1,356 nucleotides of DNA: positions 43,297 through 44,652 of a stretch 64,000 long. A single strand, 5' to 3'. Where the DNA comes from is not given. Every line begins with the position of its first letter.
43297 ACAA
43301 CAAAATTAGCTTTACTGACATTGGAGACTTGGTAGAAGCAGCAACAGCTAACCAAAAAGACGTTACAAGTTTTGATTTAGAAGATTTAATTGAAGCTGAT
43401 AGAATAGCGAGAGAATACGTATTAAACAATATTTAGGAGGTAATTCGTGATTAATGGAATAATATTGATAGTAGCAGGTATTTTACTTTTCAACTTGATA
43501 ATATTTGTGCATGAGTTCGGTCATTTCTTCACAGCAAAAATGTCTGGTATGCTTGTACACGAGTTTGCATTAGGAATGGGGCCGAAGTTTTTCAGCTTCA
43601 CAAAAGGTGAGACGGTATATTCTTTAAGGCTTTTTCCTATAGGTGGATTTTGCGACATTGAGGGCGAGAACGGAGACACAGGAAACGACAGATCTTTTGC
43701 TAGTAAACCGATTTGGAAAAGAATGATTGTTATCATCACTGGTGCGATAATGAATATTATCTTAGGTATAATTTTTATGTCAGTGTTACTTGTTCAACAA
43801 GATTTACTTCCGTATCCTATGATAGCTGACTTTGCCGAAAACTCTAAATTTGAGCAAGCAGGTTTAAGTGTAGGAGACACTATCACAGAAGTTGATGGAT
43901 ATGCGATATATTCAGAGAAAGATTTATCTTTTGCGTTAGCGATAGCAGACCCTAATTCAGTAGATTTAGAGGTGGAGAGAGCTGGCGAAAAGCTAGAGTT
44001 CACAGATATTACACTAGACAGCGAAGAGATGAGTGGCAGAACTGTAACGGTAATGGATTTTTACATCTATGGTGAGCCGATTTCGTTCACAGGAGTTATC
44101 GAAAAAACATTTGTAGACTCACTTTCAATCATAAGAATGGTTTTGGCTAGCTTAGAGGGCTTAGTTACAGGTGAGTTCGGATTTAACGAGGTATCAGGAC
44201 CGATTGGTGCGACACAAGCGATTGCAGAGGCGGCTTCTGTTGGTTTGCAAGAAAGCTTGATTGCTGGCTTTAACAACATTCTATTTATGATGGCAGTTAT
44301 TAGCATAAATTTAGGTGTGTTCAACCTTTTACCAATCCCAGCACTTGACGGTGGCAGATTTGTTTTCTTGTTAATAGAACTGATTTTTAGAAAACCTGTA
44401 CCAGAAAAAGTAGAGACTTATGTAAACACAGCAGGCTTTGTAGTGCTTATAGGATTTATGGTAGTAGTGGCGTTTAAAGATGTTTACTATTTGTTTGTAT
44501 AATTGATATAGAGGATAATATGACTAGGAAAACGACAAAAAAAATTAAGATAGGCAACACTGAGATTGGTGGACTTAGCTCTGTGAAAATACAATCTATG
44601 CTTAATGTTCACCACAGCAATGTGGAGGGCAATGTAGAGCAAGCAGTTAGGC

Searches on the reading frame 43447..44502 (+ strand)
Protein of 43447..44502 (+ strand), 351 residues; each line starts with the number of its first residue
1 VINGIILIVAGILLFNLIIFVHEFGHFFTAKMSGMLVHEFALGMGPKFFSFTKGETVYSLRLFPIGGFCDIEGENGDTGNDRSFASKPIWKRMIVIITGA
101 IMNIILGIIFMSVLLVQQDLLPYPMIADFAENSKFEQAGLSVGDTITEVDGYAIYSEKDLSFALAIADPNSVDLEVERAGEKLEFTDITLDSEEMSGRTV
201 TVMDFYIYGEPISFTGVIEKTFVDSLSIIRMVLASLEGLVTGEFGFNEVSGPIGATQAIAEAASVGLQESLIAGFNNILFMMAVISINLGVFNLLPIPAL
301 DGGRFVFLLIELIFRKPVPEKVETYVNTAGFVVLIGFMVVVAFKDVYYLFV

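Call 27: search_protein_families(library=pfam, proteins=[window:43447-44502:+], max_evalue=0.00001)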
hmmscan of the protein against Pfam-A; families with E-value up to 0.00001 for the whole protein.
window:43447-44502:+ (351 aa): 3 families
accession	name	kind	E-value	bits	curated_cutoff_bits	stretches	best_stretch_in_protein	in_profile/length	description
PF02163.28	Peptidase_M50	-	7.8e-60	202.4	27.2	1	11-335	2-219/221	Peptidase family M50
PF17820.7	PDZ_6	-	2.9e-08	33.8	27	1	129-178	5-54/54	PDZ domain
PF13180.12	PDZ_2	-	1.5e-06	28.9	27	1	123-186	13-77/80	PDZ domain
